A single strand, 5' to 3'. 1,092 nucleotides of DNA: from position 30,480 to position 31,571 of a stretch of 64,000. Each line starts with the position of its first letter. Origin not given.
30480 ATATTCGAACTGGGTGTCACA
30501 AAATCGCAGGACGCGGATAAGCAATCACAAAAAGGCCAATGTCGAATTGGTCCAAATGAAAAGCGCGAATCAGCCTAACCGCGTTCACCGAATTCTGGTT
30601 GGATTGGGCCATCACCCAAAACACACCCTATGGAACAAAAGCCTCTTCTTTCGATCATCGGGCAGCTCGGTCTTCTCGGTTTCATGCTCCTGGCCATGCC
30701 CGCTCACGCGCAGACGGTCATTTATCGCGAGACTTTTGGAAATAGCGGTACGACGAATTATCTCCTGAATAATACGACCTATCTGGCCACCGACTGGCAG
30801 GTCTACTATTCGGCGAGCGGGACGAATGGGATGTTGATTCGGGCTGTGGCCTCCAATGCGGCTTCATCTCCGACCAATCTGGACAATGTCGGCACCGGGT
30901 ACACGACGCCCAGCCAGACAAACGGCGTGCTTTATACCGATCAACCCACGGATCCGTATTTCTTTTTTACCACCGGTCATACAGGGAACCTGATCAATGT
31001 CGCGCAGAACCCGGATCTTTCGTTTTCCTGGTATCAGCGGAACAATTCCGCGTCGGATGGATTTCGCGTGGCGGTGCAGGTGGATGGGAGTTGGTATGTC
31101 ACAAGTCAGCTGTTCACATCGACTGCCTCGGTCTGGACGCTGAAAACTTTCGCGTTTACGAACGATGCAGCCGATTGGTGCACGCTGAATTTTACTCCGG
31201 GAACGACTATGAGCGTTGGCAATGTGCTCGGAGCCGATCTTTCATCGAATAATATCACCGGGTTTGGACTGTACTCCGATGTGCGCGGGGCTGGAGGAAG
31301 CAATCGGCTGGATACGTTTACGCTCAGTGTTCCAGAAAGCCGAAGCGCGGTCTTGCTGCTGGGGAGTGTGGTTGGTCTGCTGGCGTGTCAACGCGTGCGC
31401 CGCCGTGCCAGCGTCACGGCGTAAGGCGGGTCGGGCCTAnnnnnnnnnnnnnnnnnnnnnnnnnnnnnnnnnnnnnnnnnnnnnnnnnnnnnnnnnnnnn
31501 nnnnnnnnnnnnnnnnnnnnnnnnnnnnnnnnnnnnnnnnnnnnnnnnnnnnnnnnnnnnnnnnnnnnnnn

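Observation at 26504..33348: Triplicated secreted protein family (X1-X3), each with its own conserved upstream element, interleaved with GH78-like, GH-A-like and AraC genes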

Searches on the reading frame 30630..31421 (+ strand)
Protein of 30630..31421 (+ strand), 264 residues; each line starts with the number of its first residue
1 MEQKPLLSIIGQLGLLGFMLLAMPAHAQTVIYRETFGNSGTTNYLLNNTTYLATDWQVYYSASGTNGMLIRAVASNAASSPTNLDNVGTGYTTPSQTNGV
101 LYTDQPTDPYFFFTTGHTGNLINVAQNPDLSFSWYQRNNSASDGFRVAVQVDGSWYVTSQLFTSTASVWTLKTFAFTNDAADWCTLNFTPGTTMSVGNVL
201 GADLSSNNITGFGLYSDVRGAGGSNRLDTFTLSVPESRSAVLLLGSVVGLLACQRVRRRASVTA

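Call 7: search_protein_families(library=pfam, proteins=[window:30630-31421:+], max_evalue=1)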
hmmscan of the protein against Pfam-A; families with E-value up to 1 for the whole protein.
window:30630-31421:+ (264 aa): 0 families

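Call 8: search_protein_families(library=ncbifam, proteins=[window:30630-31421:+], max_evalue=1)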
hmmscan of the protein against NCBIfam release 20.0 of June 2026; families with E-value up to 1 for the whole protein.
window:30630-31421:+ (264 aa): 1 family
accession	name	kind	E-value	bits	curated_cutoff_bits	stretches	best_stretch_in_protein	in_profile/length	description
NF005488.0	PRK07097.1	equivalog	0.11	11.6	369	1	58-106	158-208/266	gluconate 5-dehydrogenase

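Call 25: predict_structure(alignment_id=A2)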
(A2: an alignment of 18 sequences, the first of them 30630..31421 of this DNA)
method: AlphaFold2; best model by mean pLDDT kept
length: 264 residues; sequences in the alignment: 18
mean_pLDDT: 81.4   pTM: 0.76
mean pLDDT of the five models: 81.4, 79.6, 79.2, 76.3, 75.7
residues with pLDDT >= 90: 96; 70-90: 104; 50-70: 58; < 50: 6
segments of 3 or more residues with pLDDT < 50: 1-3
pLDDT, mean of each block of 10 residues (from residue 1): 52 62 63 85 85 87 89 80 82 69 84 74 82 92 93 95 91 95 96 95 91 87 81 76 66 71 61
secondary structure, 60 per line:
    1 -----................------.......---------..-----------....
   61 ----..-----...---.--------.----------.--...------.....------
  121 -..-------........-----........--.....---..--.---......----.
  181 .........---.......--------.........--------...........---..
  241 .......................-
elements in order: H6-21 E28-34 E57-60 E72-74 E101-103 E110-114 E131-138 E144-151 E154-158 E170-175 E183-189 E193-199 E208-216 E225-235 H239-263
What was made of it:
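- Tried and rejected: The first AF2 model, built from 18 sequences, was mediocre (pLDDT 81; call 25).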

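Call 27: search_protein_representatives(alignment_id=A2)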
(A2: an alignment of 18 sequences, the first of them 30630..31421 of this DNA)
Query: 18 sequences, 271 profile positions. Proteins with E-value up to 0.001 (for the whole library): 1509; up to 1e-10: 1017; up to 1e-30: 320. The best 150 are listed.
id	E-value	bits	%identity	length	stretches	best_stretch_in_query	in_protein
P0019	1.9e-89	315.7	-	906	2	13-247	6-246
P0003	1.7e-87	309.3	-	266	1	3-270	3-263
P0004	4.2e-87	308.0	-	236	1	1-243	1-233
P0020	8.8e-87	306.9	-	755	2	12-250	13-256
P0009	1.0e-83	296.9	-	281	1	1-270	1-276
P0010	5.0e-82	291.4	-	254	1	8-270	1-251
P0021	2.4e-77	276.0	-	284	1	12-270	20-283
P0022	2.9e-72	259.3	-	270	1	12-270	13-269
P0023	3.3e-72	259.1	-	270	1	13-270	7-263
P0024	8.5e-70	251.3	-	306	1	14-267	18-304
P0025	1.6e-67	243.8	-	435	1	5-250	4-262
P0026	1.8e-67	243.6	-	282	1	11-269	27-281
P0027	1.2e-66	240.9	-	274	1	6-270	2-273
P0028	2.8e-66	239.7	-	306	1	13-269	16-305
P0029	7.9e-66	238.2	-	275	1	7-270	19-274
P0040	1.6e-60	220.8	-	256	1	13-269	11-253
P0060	9.5e-54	198.6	-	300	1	13-267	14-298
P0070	1.9e-51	191.1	-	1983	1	19-244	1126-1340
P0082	1.5e-48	181.6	-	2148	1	21-255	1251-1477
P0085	7.1e-48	179.4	-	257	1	11-269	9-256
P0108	6.1e-46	173.0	-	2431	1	21-252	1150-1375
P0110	1.0e-45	172.3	-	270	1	9-270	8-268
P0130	7.1e-44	166.2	-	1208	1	12-244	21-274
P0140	3.3e-42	160.8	-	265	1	13-270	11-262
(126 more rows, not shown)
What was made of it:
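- The domain also occurs inside proteins of 2,000-5,000 aa (call 27).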

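Call 28: search_protein_families(library=pfam, proteins=[P0070, P0082, P0108, P0019, P0020, P0130], max_evalue=0.001)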
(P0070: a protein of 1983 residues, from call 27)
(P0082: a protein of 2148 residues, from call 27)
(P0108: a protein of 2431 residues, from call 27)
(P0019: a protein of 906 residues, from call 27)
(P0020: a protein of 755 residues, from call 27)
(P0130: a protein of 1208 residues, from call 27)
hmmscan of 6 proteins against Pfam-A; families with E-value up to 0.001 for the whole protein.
P0070 (1983 aa): 12 families
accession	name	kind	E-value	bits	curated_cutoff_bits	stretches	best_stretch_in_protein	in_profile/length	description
PF11721.14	Malectin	-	1.7e-26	93.6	23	1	886-1028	2-148/163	Malectin domain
PF03160.20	Calx-beta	-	2.8e-18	66.5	27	1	1697-1768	24-96/119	Calx-beta domain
PF22544.2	HYDIN_VesB_CFA65-like_Ig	-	1.9e-14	54.2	25.5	1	604-686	14-96/100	HYDIN/CFA65/VesB-like, Ig-like domain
PF07610.17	DUF1573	-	9.5e-13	48.4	26.1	1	606-682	14-90/98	Protein of unknown function (DUF1573)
PF18962.6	Por_Secre_tail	-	1.1e-10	42.1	27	1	1903-1979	3-75/75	Secretion system C-terminal sorting domain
PF15780.11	ASH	-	2.9e-07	31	27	1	615-678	29-93/98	Abnormal spindle-like microcephaly-assoc'd, ASPM-SPD-2-Hydin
PF13205.12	Big_5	-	8.2e-07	30.2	23.6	1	82-151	33-105/105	Bacterial Ig-like domain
PF22067.2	Cep192_D3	-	1.7e-05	25.2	27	1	602-675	10-84/99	Cep192 domain 3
PF22073.2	Cep192_D4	-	2.3e-05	25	35.5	1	609-688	20-108/112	Cep192 domain 4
PF07995.17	GSDH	-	0.00028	20.7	25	0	235-509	60-281/332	Glucose / Sorbosone dehydrogenase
PF18911.6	PKD_4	-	0.00032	21.1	27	0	1054-1128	11-84/85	PKD domain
PF17957.7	Big_7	-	0.00093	20.2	24.1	1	1044-1077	1-32/70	Bacterial Ig domain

P0082 (2148 aa): 16 families
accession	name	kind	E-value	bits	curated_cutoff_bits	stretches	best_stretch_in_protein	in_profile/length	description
PF11721.14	Malectin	-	4e-94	313.5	23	3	1009-1151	2-149/163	Malectin domain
PF22073.2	Cep192_D4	-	5.4e-18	65.7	35.5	2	903-1002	4-111/112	Cep192 domain 4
PF15780.11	ASH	-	3.1e-16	59.8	27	2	906-989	10-92/98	Abnormal spindle-like microcephaly-assoc'd, ASPM-SPD-2-Hydin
PF22544.2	HYDIN_VesB_CFA65-like_Ig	-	2.2e-14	53.9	25.5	2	614-687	22-95/100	HYDIN/CFA65/VesB-like, Ig-like domain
PF12819.13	Malectin_like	-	1.6e-12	47.8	24.5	1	1068-1156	235-328/331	Malectin-like domain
PF17957.7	Big_7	-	8.2e-09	36.4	24.1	3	1472-1539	1-70/70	Bacterial Ig domain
PF07610.17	DUF1573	-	5.5e-08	33.2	26.1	1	614-682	20-86/98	Protein of unknown function (DUF1573)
PF22067.2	Cep192_D3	-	1.7e-07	31.7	27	0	622-678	28-83/99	Cep192 domain 3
PF12371.14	TMEM131_like_N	-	7.1e-07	29.8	28.8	0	615-677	21-82/84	Transmembrane protein 131-like N-terminal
PF13620.12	CarboxypepD_reg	-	1e-06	29.5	32.3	1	2025-2073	26-74/82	Carboxypeptidase regulatory-like domain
PF24507.1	Ig_CFAP65_4th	-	1e-06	29.5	27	0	617-669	2-52/76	CFAP65, fourth Ig-like domain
PF00404.24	Dockerin_1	-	1.7e-05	25.3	22.9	1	2082-2134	1-54/57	Dockerin type I domain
PF13205.12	Big_5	-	5.4e-05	24.3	23.6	1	59-149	16-105/105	Bacterial Ig-like domain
PF17802.7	SpaA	-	0.00028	21.4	23.1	0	2025-2072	31-80/91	Prealbumin-like fold domain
PF09191.16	CD4-extracel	-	0.00052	20.8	26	0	1487-1538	10-60/107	CD4, extracellular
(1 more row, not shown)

P0108 (2431 aa): 6 families
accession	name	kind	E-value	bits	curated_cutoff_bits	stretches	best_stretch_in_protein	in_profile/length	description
PF11721.14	Malectin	-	1.4e-26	93.8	23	1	904-1047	2-145/163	Malectin domain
PF05345.18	He_PIG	-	1.4e-18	67.5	24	1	1376-1470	2-95/96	Putative Ig domain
PF00404.24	Dockerin_1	-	4.9e-08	33.5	22.9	1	2373-2425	2-55/57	Dockerin type I domain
PF13205.12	Big_5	-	2e-06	28.9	23.6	1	80-153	33-105/105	Bacterial Ig-like domain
PF22073.2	Cep192_D4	-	2.4e-05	24.9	35.5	1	612-697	22-111/112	Cep192 domain 4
PF22544.2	HYDIN_VesB_CFA65-like_Ig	-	3.3e-05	24.5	25.5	1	614-683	23-88/100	HYDIN/CFA65/VesB-like, Ig-like domain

P0019 (906 aa): 1 family
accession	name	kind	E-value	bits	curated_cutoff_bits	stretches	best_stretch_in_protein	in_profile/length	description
PF12951.13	PATR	-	6.3e-10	39.4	27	2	333-362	1-29/30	Passenger-associated-transport-repeat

P0020 (755 aa): 3 families
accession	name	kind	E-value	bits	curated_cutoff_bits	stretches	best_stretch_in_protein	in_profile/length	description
PF17963.7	Big_9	-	2.6e-10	41.5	23.6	1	584-673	1-88/89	Bacterial Ig domain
PF17892.7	Cadherin_5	-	3.7e-09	36.7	26.5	1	583-674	1-96/98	Cadherin-like domain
PF17803.7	Cadherin_4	-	0.0001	23.2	25.1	1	580-643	7-70/71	Bacterial cadherin-like domain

P0130 (1208 aa): 2 families
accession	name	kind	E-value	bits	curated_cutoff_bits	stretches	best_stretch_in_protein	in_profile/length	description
PF12951.13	PATR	-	4.6e-20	71.8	27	3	698-726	2-30/30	Passenger-associated-transport-repeat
PF18886.6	DUF5649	-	0.00032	21.4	25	1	656-720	3-68/68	Repeats of unknown function (DUF5649)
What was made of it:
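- Closest known: Beta-sandwich carbohydrate-binding modules of the jelly-roll type. Same: Occurs next to malectin domains in multidomain proteins (call 28).
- In giant proteins the domain co-occurs with adhesin-type repeats (PATR, cadherin-like, Ig-like; call 28). The domain occurs as one module among malectin and Ig-like repeats in giant surface proteins (call 28). Dockerin domains occur in the giant proteins that carry the domain (call 28).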

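Call 29: fold_search(model_id=the predicted structure, library=pdb)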
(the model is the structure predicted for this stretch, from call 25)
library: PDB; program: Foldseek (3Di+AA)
matches with E <= 10: 1433; with E <= 0.001: 12
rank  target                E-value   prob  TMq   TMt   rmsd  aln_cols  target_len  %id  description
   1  7qx6                  5.7e-05  1.00  0.31  0.14   8.0       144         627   17  mosquitocidal Cry11Aa-E583Q determined at pH 7 from naturally-occurring nanocrystals by Serial femtosecond crystallograp (released 2022-07-27)
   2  7qx5                  6.3e-05  1.00  0.32  0.15  10.0       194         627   15  mosquitocidal Cry11Aa-Y449F determined at pH 7 from naturally-occurring nanocrystals by Serial femtosecond crystallograp (released 2022-07-27)
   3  7qx4                  1.2e-04  1.00  0.31  0.14   8.0       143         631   17  mosquitocidal Cry11Aa determined at pH 7 from naturally-occurring nanocrystals by Serial femtosecond crystallography (released 2022-07-27)
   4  7qx7                  2.1e-04  1.00  0.31  0.14  11.1       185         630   17  mosquitocidal Cry11Aa-F17Y determined at pH 7 from naturally-occurring nanocrystals by Serial femtosecond crystallograph (released 2022-07-27)
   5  1wky                  2.8e-04  1.00  0.31  0.20   7.2       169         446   12  Crystal structure of alkaline mannanase from Bacillus sp. strain JAMB-602: catalytic domain and its Carbohydrate Binding (released 2005-06-15)
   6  2y64_A                3.8e-04  1.00  0.36  0.52   7.3       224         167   11  Xylopentaose binding mutated (X-2 L110F) CBM4-2 Carbohydrate Binding Module from a Thermostable Rhodothermus marinus X (released 2012-03-07)
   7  1k42_MODEL_1_A        4.7e-04  1.00  0.35  0.51   6.8       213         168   14  The Solution Structure of the CBM4-2 Carbohydrate Binding Module from a Thermostable Rhodothermus marinus Xyla (released 2002-05-29)
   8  7zkq_A                5.2e-04  1.00  0.40  0.47   9.7       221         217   14  Early Pp module assembly intermediate of complex I (released 2022-11-23)
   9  4bj0_A                5.7e-04  1.00  0.37  0.54   7.3       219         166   11  Xyloglucan binding module (CBM4-2 X2-L110F) in complex with branched xyloses (released 2014-04-23)
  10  2y6j                  6.7e-04  1.00  0.38  0.55   7.1       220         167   12  X-2 engineered mutated CBM4-2 Carbohydrate Binding Module from a Thermostable Rhodothermus marinus Xylanase (released 2012-03-07)
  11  7zkp_A                7.9e-04  1.00  0.40  0.47   9.1       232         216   14  Late assembly intermediate of the proximal proton pumping module of complex I with assembly factors NDUFAF1 and CIA84 (released 2022-11-23)
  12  3jxs_A                8.3e-04  1.00  0.38  0.55   7.0       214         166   11  Crystal structure of XG34, an evolved xyloglucan binding CBM (released 2009-10-27)
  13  9jsi_A                1.0e-03  1.00  0.27  0.17   9.0       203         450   10  Clostridium perfringens iota toxin pore Ib in prepore II state (released 2025-05-14)
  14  9x1i_A                1.3e-03  1.00  0.32  0.10   7.1       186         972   11  Structure of endo-beta-N-acetylglucosaminidase HS (released 2026-03-18)
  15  2y6k_A                1.3e-03  1.00  0.35  0.51   7.4       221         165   11  Xylotetraose bound to X-2 engineered mutated CBM4-2 Carbohydrate Binding Module from a Thermostable Rhodothermus marin (released 2012-03-07)
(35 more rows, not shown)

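Call 36: search_protein_families(library=pfam, alignment_id=A4, max_evalue=0.01)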
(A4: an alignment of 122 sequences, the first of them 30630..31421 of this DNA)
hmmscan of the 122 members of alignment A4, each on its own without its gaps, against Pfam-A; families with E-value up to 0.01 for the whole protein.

A. member 1, window:30630-31421:+ (264 aa): 0 families

B. families by the number of members that match (of 122 scanned): 6 families
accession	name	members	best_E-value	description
PF07589.16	PEP-CTERM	82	1.3e-07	PEP-CTERM motif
PF13160.11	DUF3995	1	0.0021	Protein of unknown function (DUF3995)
PF24155.1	DUF7406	1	0.0023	Domain of unknown function (DUF7406)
PF09291.16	DUF1968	1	0.0023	Domain of unknown function (DUF1968)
PF03903.18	Phage_T4_gp36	1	0.0038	Phage T4 tail fibre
PF00932.25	LTD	1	0.0093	Lamin Tail Domain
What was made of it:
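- On Carbohydrate-binding modules (CAZy CBM families, e.g. CBM4/9/11/22): No Pfam family matched the body in any of 122 members at E <= 0.01 (call 36).
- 82 of 122 members hit Pfam PEP-CTERM (call 36).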

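Call 37: search_solved_structures(query=A4, max_evalue=10)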
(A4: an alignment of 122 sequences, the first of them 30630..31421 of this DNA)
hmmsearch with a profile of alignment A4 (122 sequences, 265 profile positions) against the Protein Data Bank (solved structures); distinct sequences matched with E-value up to 10: 0.
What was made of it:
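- On Carbohydrate-binding modules (CAZy CBM families, e.g. CBM4/9/11/22): No PDB chain matched at E <= 10 with the family profile (call 37).
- Closest known: Beta-sandwich carbohydrate-binding modules of the jelly-roll type. Different: No sequence similarity to any Pfam CBM or PDB chain (calls 36, 37).
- Tried and rejected: A family profile against all PDB sequences gave 0 hits at E <= 10 (call 37).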

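Call 38: search_protein_families(library=ncbifam, alignment_id=A4, max_evalue=0.01)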
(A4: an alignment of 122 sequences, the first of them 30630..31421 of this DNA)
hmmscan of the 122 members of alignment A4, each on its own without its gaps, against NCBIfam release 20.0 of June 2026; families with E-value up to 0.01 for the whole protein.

A. member 1, window:30630-31421:+ (264 aa): 0 families

B. families by the number of members that match (of 122 scanned): 21 families
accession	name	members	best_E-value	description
TIGR02595.1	PEP_CTERM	68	2.1e-06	PEP-CTERM sorting domain-containing protein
NF038129.1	PEP_NF038129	59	2.7e-07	NF038129 family PEP-CTERM protein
NF038120.1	PEP_CTERM_QFxxD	46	4.1e-07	NF038120 family PEP-CTERM protein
NF038124.1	PEP_CTERM_TLD_A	44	9.3e-07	PEP_CTERM-anchored TLD domain-containing protein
NF038125.1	PEP_CTERM_THxN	34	1.1e-07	THxN family PEP-CTERM protein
NF038118.1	PEP_CTERM_CCXG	30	1.8e-05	CCXG family PEP-CTERM protein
NF038126.1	PEP_CTERM_FxDxF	22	1.6e-05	FxDxF family PEP-CTERM protein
NF033554.9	floc_PepA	17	2.5e-06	flocculation-associated PEP-CTERM protein PepA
NF041538.1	PEP_EDSA_1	14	1.8e-06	EDSAP-1 family PEP-CTERM protein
NF041927.1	Xrt_dep_XDP1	13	0.0003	exosortase-dependent surface protein XDP1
NF038119.1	PEP_CTERM_MHFG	7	0.00077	MHFG family PEP-CTERM protein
NF033947.0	PEP-cistern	5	0.00047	cistern family PEP-CTERM protein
TIGR03901.2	MYXO-CTERM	4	8.1e-05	MYXO-CTERM sorting domain-containing protein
NF038121.1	PEP_CTERM_LEVG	2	0.0034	LEVG family PEP-CTERM protein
NF035944.1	PEPxxWA-CTERM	2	0.0035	PEPxxWA-CTERM sorting domain-containing protein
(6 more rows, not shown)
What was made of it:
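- On PEP-CTERM sorting-signal proteins: At family level, 82 of 122 members hit PF07589 and 68 of 122 hit TIGR02595 at E <= 0.01 (calls 36, 38).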

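Call 45: find_encoding_contigs(protein=P0021, flank=8000, max_places=2)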
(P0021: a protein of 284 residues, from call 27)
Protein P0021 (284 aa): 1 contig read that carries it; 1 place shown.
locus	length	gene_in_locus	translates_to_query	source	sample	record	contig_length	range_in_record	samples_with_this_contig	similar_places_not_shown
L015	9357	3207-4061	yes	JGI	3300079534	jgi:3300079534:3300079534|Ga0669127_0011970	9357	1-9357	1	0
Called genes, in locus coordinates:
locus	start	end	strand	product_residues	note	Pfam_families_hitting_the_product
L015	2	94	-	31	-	?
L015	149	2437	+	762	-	PF07730:HisKA_3, PF02518:HATPase_c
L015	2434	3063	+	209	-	PF00072:Response_reg, PF00196:GerE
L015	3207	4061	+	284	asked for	PF07589:PEP_exosort_dom (weak)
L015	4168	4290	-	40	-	-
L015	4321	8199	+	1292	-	PF02837:Glyco_hydro_2_N, PF13364:BetaGal_ABD2, PF22666:Glyco_hydro_2_N2, PF00703:Glyco_hydro_2, PF02836:Glyco_hydro_2_C, PF16355:DUF4982, PF13385:Laminin_G_3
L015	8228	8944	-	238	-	PF00072:Response_reg, PF00196:GerE, PF08281:Sigma70_r4_2 (weak)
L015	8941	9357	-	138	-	?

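Call 50: find_encoding_contigs(protein=P0040, flank=8000, max_places=2)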
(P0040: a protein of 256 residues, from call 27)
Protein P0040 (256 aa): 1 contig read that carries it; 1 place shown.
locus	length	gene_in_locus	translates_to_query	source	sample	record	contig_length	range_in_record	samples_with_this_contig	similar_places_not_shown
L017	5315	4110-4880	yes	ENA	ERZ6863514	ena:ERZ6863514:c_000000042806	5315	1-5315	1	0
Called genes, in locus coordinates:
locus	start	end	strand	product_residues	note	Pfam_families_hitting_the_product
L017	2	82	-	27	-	?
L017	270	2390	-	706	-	PF00392:GntR (weak), PF13377:Peripla_BP_3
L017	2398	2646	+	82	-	PF02697:VAPB_antitox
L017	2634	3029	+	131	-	PF01850:PIN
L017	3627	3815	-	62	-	-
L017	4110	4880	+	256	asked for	PF07589:PEP_exosort_dom (weak)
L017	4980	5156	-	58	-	-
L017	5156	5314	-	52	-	?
